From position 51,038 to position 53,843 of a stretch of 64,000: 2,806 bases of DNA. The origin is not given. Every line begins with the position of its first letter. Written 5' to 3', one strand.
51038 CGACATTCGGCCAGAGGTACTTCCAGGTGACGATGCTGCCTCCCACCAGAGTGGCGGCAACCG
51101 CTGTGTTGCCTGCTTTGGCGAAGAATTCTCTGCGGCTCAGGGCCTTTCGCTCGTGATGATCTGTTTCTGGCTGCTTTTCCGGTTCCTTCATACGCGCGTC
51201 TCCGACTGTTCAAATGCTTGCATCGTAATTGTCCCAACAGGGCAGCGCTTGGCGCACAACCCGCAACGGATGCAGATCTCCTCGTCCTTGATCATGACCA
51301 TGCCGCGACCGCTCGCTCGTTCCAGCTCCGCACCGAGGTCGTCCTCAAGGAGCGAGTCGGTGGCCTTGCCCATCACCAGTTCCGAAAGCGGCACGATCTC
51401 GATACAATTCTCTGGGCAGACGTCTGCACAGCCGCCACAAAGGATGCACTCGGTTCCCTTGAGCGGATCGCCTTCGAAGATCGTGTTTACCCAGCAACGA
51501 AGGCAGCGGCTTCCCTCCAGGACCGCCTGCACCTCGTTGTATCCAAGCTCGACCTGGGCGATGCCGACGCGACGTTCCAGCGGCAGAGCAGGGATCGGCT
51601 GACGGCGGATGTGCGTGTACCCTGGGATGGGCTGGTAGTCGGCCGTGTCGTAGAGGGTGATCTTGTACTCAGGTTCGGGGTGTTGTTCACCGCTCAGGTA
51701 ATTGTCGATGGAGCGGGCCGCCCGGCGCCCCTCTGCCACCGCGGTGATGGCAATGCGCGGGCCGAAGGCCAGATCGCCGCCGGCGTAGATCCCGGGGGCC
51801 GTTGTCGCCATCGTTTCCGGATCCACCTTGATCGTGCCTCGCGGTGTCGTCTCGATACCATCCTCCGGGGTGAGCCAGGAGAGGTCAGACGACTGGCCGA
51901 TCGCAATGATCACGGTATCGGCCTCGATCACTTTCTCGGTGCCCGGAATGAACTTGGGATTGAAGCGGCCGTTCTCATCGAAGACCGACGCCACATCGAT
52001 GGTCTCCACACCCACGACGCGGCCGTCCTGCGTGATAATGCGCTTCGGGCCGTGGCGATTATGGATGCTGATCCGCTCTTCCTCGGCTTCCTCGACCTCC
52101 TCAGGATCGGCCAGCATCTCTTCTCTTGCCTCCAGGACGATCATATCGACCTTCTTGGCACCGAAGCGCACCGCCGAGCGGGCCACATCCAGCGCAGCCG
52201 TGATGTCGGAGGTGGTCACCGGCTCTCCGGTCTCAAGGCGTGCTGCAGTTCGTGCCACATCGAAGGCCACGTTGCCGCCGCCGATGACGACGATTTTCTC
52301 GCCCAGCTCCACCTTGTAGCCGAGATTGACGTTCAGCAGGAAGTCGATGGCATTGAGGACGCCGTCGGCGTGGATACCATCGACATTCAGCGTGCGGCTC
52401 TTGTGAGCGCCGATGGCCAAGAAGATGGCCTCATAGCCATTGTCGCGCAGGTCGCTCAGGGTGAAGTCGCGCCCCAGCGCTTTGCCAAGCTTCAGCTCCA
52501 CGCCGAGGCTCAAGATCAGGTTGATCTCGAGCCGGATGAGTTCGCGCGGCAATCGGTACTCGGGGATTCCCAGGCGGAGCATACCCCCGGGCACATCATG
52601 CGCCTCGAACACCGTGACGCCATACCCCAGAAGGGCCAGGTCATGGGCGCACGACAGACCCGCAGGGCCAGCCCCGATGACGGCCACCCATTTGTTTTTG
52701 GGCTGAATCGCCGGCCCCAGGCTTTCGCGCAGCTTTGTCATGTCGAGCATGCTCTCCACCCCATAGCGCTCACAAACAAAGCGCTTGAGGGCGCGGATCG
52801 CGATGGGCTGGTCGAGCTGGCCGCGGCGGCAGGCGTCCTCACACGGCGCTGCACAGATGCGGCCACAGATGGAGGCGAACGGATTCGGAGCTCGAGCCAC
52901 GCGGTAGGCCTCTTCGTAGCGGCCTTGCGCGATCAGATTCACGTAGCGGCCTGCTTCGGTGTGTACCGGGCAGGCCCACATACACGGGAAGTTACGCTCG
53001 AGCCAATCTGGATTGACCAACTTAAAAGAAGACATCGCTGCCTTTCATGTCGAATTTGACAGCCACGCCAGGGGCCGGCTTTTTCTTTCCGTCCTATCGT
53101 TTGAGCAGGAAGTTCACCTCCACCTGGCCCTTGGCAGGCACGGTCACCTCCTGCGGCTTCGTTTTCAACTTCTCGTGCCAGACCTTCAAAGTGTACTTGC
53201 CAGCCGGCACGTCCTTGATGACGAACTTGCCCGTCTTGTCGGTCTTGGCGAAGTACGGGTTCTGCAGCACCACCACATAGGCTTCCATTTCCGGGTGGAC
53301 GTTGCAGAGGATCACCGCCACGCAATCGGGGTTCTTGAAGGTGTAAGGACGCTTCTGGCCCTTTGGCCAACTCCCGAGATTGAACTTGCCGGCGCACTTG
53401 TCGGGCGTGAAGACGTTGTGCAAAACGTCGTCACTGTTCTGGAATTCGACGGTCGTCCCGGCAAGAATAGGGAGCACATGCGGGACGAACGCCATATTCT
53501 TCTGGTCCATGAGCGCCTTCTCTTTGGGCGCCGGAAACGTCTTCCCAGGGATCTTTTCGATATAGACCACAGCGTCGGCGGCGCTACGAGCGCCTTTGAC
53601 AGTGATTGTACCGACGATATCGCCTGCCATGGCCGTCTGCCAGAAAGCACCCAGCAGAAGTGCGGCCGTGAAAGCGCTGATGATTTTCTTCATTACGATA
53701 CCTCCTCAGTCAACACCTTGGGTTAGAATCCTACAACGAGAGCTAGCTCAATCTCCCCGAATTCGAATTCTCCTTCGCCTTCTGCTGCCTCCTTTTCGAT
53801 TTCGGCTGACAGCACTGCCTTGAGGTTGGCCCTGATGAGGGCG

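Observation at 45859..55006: Single operon encoding a putative outer-membrane-to-NAD(P) electron conduit: Cyc2-like porin, blue-copper protein, flavoprotein, Rieske/cyt b and octaheme cytochrome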

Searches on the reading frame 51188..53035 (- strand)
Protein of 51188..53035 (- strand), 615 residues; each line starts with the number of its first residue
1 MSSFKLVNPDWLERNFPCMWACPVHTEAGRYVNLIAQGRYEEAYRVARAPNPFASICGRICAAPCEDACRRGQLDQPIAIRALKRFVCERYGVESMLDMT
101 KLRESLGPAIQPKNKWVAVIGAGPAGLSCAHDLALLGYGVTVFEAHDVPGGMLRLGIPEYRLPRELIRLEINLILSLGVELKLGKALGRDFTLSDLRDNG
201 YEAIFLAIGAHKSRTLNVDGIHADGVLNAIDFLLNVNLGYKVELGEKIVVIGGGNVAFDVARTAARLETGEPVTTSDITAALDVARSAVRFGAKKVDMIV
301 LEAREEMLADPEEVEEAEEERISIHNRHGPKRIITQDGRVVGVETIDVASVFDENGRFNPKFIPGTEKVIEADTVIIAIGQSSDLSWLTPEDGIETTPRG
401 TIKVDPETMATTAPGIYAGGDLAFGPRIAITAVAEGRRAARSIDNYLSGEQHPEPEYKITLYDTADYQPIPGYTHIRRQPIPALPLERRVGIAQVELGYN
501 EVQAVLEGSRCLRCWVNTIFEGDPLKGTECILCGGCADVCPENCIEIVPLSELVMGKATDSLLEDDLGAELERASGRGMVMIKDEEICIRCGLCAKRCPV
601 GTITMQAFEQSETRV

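Call 4: search_protein_families(library=pfam, proteins=[window:51188-53035:-], max_evalue=0.01)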
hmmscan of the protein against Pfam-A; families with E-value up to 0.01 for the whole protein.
window:51188-53035:- (615 aa): 20 families
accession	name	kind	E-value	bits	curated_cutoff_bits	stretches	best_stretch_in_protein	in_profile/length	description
PF07992.20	Pyr_redox_2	-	3e-34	119.2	26.1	1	117-436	3-291/291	Pyridine nucleotide-disulphide oxidoreductase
PF14691.11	Fer4_20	-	3.1e-18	66.1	25.8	1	16-90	30-107/113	Dihydroprymidine dehydrogenase domain II, 4Fe-4S cluster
PF13738.12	Pyr_redox_3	-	2.6e-12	47.1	30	1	333-420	221-305/305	Pyridine nucleotide-disulphide oxidoreductase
PF12838.12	Fer4_7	-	1.9e-09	38.3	27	1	530-601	2-51/52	4Fe-4S dicluster domain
PF00037.32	Fer4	-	3.7e-09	36.5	21.1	2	582-604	2-24/24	4Fe-4S binding domain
PF00070.33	Pyr_redox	-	5.9e-09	36.8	22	1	117-149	2-34/82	Pyridine nucleotide-disulphide oxidoreductase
PF13450.12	NAD_binding_8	-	1.5e-08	35.2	21.9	1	119-152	1-34/68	NAD(P)-binding Rossmann-like domain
PF01266.30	DAO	-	3.1e-07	30.7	27.9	1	117-151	2-37/353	FAD dependent oxidoreductase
PF13237.11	Fer4_10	-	7.2e-06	26.3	25.5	1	581-605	2-27/53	4Fe-4S dicluster domain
PF00890.30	FAD_binding_2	-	3.5e-05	23.6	20.4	1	117-150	2-35/414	FAD binding domain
PF13484.11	Fer4_16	-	0.00018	22.7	30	0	529-548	1-20/66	4Fe-4S double cluster binding domain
PF03486.20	HI0933_like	-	0.00027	20.9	50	1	117-150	3-36/244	HI0933-like protein Rossmann domain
PF01262.27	AlaDh_PNT_C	-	0.00031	20.7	23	0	247-300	30-80/214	Alanine dehydrogenase/PNT, C-terminal domain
PF01946.23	Thi4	-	0.00042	20.1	26.2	1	117-156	20-60/235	Thi4 family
PF13187.11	Fer4_9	-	0.00053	20.4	27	1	529-602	1-51/52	4Fe-4S dicluster domain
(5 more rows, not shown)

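Call 5: search_protein_families(library=ncbifam, proteins=[window:51188-53035:-], max_evalue=0.01)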
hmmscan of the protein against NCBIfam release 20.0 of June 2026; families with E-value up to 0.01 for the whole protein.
window:51188-53035:- (615 aa): 121 families (the best 25 are shown)
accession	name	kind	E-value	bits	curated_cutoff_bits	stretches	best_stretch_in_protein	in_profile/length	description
NF009410.0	PRK12771.1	subfamily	1.4e-140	469.6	516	1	10-607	42-564/566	NAD(P)-binding protein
NF009454.0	PRK12814.1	equivalog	1.2e-114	384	916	2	17-269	103-347/657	putative NADPH-dependent glutamate synthase small subunit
NF010590.0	PRK13984.1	equivalog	7.9e-113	377.7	946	1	18-450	198-609/611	putative oxidoreductase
TIGR01316.1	gltA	equivalog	1.2e-93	314.4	471.75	2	16-268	36-295/449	NADPH-dependent glutamate synthase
NF009414.0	PRK12778.1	equivalog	5.2e-91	306.1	1103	2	16-269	337-594/752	bifunctional dihydroorotate dehydrogenase B NAD binding subunit/NADPH-dependent glutamate synthase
TIGR03315.1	Se_ygfK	equivalog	1.1e-78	264.8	835.3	2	17-274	446-695/1012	putative selenate reductase subunit YgfK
TIGR01318.1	gltD_gamma_fam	subfamily_domain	8.9e-77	258.6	482.95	2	17-269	49-306/467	glutamate synthase, small subunit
TIGR01317.1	GOGAT_sm_gam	subfamily_domain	1.2e-68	232.1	447.7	1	21-450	57-481/485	glutamate synthase small subunit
NF009413.0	PRK12775.1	equivalog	1.3e-66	225.2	1895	2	18-268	341-594/1006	putative trifunctional 2-polyprenylphenol hydroxylase/glutamate synthase subunit beta/ferritin domain-containing protein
NF009415.0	PRK12779.1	equivalog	4.4e-65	220.1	1519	2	21-268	213-470/944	putative bifunctional glutamate synthase subunit beta/2-polyprenylphenol hydroxylase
NF009408.0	PRK12769.1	equivalog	1.2e-62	212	1003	2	18-267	236-490/659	formate-dependent uric acid utilization protein AegA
NF009409.0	PRK12770.1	subfamily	1.4e-53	182.2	343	2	111-269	15-197/360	putative glutamate synthase subunit beta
NF009451.0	PRK12809.1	equivalog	9.7e-50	169.5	1154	2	17-269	218-475/639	formate-dependent uric acid utilization protein YgfT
NF045663.1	diclust_near_Sec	equivalog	4.2e-48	164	530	2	17-215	19-203/759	pyridine nucleotide-disulfide oxidoreductase/dicluster-binding protein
NF045599.1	bili_reduct_long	exception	6.4e-18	64.3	750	1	113-342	380-596/641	bilirubin reductase, long form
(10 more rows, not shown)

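Call 32: search_solved_structures(query=window:51188-53035:-, max_evalue=1e-10)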
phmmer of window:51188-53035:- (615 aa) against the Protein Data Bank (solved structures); distinct sequences matched with E-value up to 1e-10: 14.
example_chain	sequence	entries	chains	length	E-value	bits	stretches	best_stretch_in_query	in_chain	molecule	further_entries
9bov_A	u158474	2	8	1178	8.2e-102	345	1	17-521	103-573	Molybdopterin oxidoreductase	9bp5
9n5u_A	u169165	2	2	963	1.5e-88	301.2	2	16-269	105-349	NfnA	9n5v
8oh5_C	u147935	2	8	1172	4.1e-82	280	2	16-270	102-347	Formate dehydrogenase-O, major subunit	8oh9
4ylf_B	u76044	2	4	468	5.7e-71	243.1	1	16-453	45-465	Dihydropyrimidine dehydrogenase subunit A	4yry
5jca_L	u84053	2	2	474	1.7e-69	238.3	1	16-450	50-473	NADH-dependent Ferredoxin:NADP Oxidoreductase (NfnI) subunit alpha | NADH-dependent Ferredoxin:NADP Oxidoreductase subunit alpha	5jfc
5vj7_A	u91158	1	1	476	6.2e-69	236.4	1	16-449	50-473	Oxidoreductase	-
6s6s_G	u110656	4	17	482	2.3e-52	181.7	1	18-449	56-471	Glutamate synthase [NADPH] small chain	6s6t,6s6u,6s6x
2vdc_G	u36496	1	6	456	5.2e-52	180.5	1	18-449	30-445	GLUTAMATE SYNTHASE [NADPH] SMALL CHAIN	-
7mfm_I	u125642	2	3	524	1.7e-48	168.9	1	21-450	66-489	Glutamate synthase (NADPH) small chain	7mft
1gt8_A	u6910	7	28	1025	5.9e-48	167.1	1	16-450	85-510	DIHYDROPYRIMIDINE DEHYDROGENASE | Dihydropyrimidine dehydrogenase [NADP(+)]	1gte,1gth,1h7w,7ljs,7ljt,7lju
1h7x_A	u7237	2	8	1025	5.9e-48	167.1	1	16-450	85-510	DIHYDROPYRIMIDINE DEHYDROGENASE | Dihydropyrimidine dehydrogenase [NADP(+)]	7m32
7m31_A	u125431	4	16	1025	5.9e-48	167.1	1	16-450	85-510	Dihydropyrimidine dehydrogenase [NADP(+)]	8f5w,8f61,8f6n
6qkg_A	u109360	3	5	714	2.3e-14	56.2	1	108-274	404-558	NCR A | NCR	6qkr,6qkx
1ps9_A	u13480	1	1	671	2e-12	49.8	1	106-264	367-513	2,4-dienoyl-CoA reductase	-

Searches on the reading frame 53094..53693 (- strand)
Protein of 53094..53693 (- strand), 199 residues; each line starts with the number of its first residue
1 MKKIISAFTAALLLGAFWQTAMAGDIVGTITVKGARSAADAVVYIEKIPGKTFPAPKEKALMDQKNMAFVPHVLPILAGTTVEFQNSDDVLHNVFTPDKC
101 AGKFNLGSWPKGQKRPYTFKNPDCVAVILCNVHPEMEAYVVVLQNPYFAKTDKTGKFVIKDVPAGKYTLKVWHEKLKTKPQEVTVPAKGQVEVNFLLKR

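Call 4: search_protein_families(library=pfam, proteins=[window:53094-53693:-], max_evalue=0.01)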
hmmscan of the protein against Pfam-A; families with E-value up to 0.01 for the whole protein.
window:53094-53693:- (199 aa): 6 families
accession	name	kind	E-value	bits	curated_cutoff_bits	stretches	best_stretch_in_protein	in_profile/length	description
PF13620.12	CarboxypepD_reg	-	3.1e-10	40.7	32.3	1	138-197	17-81/82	Carboxypeptidase regulatory-like domain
PF14686.12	fn3_3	-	3.6e-08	33.5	24.4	1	144-189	19-71/75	Polysaccharide lyase family 4, domain II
PF13715.12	CarbopepD_reg_2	-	6.2e-08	33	32.2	1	138-198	17-77/88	CarboxypepD_reg-like domain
PF09430.16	EMC7_beta-sandw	-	1.2e-06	29.1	26.6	1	140-191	14-65/122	ER membrane protein complex subunit 7, beta-sandwich domain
PF00127.26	Copper-bind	-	0.00091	20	21.2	1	62-139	7-95/99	Copper binding proteins, plastocyanin/azurin family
PF17802.7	SpaA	-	0.002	18.7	23.1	1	149-193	36-85/91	Prealbumin-like fold domain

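Call 5: search_protein_families(library=ncbifam, proteins=[window:53094-53693:-], max_evalue=0.01)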
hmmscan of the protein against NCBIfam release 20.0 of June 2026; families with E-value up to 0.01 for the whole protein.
window:53094-53693:- (199 aa): 2 families
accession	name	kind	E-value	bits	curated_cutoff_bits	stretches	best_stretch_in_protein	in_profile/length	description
NF052345.1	S_layer_anammox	exception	0.00037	18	1400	1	137-197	1330-1391/1596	Kustd1514 family S-layer glycoprotein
TIGR02656.1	cyanin_plasto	equivalog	0.0063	16.9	87.85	0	63-99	8-44/99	plastocyanin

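Call 7: search_solved_structures(query=window:53094-53693:-, max_evalue=1, show_alignments=2)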
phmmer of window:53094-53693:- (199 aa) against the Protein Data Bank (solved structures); distinct sequences matched with E-value up to 1: 16.
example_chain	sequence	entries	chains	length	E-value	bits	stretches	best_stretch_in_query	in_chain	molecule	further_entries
9cck_A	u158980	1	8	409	0.0035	20.3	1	66-140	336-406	Copper-containing nitrite reductase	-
8eoi_G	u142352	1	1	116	0.011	18.6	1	147-195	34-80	ER membrane protein complex subunit 7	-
4wi0_B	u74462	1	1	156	0.023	17.6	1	121-179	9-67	Cellulosomal scaffoldin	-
4u3s_B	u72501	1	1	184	0.029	17.3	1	121-179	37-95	Cellulosomal scaffoldin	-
6ww7_G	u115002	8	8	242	0.039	16.9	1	147-195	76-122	ER membrane protein complex subunit 7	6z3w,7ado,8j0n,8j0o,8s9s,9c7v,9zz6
6hbe_A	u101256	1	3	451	0.07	16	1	66-143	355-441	Copper-containing nitrite reductase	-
5fc9_A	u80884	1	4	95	0.16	14.8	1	70-138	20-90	Blue (Type 1) copper domain protein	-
3c75_A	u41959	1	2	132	0.21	14.5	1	30-142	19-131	Amicyanin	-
6yez_P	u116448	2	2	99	0.22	14.4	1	66-99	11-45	Plastocyanin, chloroplastic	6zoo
1iuz_A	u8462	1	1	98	0.24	14.3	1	63-98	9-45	PLASTOCYANIN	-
7pcy_A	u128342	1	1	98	0.45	13.4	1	63-97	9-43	PLASTOCYANIN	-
2plt_A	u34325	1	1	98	0.71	12.7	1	63-99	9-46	PLASTOCYANIN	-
2okk_A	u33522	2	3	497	0.71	12.7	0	39-83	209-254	Glutamate decarboxylase 2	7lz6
1bxu_A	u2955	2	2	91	0.77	12.6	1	63-125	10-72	PLASTOCYANIN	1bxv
1id2_A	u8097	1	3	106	0.78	12.6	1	49-142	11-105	AMICYANIN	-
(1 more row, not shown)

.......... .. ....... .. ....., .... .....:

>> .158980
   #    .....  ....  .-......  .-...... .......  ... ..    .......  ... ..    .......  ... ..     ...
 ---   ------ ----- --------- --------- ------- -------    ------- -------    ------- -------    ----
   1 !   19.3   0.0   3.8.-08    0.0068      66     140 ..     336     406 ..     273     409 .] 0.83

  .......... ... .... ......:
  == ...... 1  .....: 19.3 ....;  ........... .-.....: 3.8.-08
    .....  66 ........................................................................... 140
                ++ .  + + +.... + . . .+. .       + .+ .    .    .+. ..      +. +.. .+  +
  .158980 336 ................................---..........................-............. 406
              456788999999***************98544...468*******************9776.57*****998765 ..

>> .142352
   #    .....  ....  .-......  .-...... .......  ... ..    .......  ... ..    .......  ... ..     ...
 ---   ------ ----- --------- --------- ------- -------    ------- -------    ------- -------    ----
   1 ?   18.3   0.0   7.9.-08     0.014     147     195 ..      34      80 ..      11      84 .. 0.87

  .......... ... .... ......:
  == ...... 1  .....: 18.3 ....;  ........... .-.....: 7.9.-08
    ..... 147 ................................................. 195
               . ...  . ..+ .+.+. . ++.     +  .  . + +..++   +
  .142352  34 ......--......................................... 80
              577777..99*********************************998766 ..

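Call 90: predict_structure(alignment_id=A2)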
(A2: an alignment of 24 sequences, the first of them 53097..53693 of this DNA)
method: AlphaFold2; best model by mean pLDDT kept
length: 199 residues; sequences in the alignment: 24
mean_pLDDT: 92.6   pTM: 0.84
mean pLDDT of the five models: 92.6, 92.2, 91.4, 90.9, 90.5
residues with pLDDT >= 90: 173; 70-90: 5; 50-70: 21; < 50: 0
segments of 3 or more residues with pLDDT < 50: none
pLDDT, mean of each block of 10 residues (from residue 1): 61 57 90 92 96 95 98 98 98 97 97 98 98 96 98 97 97 97 96 97
secondary structure, 60 per line:
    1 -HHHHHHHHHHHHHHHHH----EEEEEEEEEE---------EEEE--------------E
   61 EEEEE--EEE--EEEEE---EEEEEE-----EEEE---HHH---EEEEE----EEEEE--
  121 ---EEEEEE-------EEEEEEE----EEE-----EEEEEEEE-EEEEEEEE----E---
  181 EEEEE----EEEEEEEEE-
elements in order: H2-18 E23-32 E42-45 E60-65 E68-70 E73-77 E81-86 E92-95 E105-109 E114-118 E124-129 E137-143 E148-150 E156-163 E165-172 E181-185 E190-198

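Call 92: fold_search(model_id=the predicted structure, library=pdb)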
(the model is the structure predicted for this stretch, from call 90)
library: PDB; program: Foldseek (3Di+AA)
matches with E <= 10: 1217; with E <= 0.001: 125
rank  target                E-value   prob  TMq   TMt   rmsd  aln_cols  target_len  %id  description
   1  6hbe_A                1.6e-07  1.00  0.42  0.20   9.0       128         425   23  Cu-containing nitrite reductase (NirK) from Thermus scotoductus SA-01 (released 2019-01-23)
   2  1sf3                  2.7e-07  1.00  0.39  0.72   8.7       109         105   25  Structure of the reduced form of the P94A mutant of amicyanin (released 2004-07-27)
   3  4p5r                  4.0e-07  1.00  0.40  0.74   8.3       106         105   24  Structure of oxidized W45Y mutant of amicyanin (released 2014-04-23)
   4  2idq                  4.8e-07  1.00  0.41  0.75   8.3       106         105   23  Structure of M98A mutant of amicyanin, Cu(II) (released 2007-03-13)
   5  1sfd_A                4.8e-07  1.00  0.41  0.75   8.5       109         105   24  oxidized form of amicyanin mutant P94F (released 2004-07-27)
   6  2gb2                  5.0e-07  1.00  0.41  0.76   8.2       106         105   24  The P52G mutant of amicyanin in the Cu(II) state. (released 2006-08-01)
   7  1id2_A                5.0e-07  1.00  0.40  0.73   7.7       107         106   22  CRYSTAL STRUCTURE OF AMICYANIN FROM PARACOCCUS VERSUTUS (THIOBACILLUS VERSUTUS) (released 2001-04-11)
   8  2qdv                  5.9e-07  1.00  0.41  0.76   8.5       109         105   24  Structure of the Cu(II) form of the M51A mutant of amicyanin (released 2007-12-11)
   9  6hbe_C                6.3e-07  1.00  0.41  0.20   9.5       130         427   23  Cu-containing nitrite reductase (NirK) from Thermus scotoductus SA-01 (released 2019-01-23)
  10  3rym_A                1.0e-06  1.00  0.40  0.74   8.6       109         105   23  Structure of Oxidized M98K mutant of Amicyanin (released 2011-11-23)
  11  5fc9_A                1.2e-06  1.00  0.38  0.77   3.4        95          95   25  Novel Purple Cupredoxin from Nitrosopumilus maritimus (released 2016-05-11)
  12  2idt                  1.7e-06  1.00  0.40  0.73   8.3       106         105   24  Structure of M98Q mutant of amicyanin, Cu(II) (released 2007-03-13)
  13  3ply_A                2.3e-06  1.00  0.38  0.71   8.8       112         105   23  Structure of Oxidized P96G Mutant of Amicyanin (released 2011-02-09)
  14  3ie9                  2.6e-06  1.00  0.39  0.72   8.7       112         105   23  Structure of oxidized M98L mutant of amicyanin (released 2009-10-06)
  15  1aaj                  3.1e-06  1.00  0.40  0.73   8.4       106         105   24  CRYSTAL STRUCTURE ANALYSIS OF AMICYANIN AND APOAMICYANIN FROM PARACOCCUS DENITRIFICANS AT 2.0 ANGSTROMS AND 1.8 ANGSTROM (released 1993-10-31)
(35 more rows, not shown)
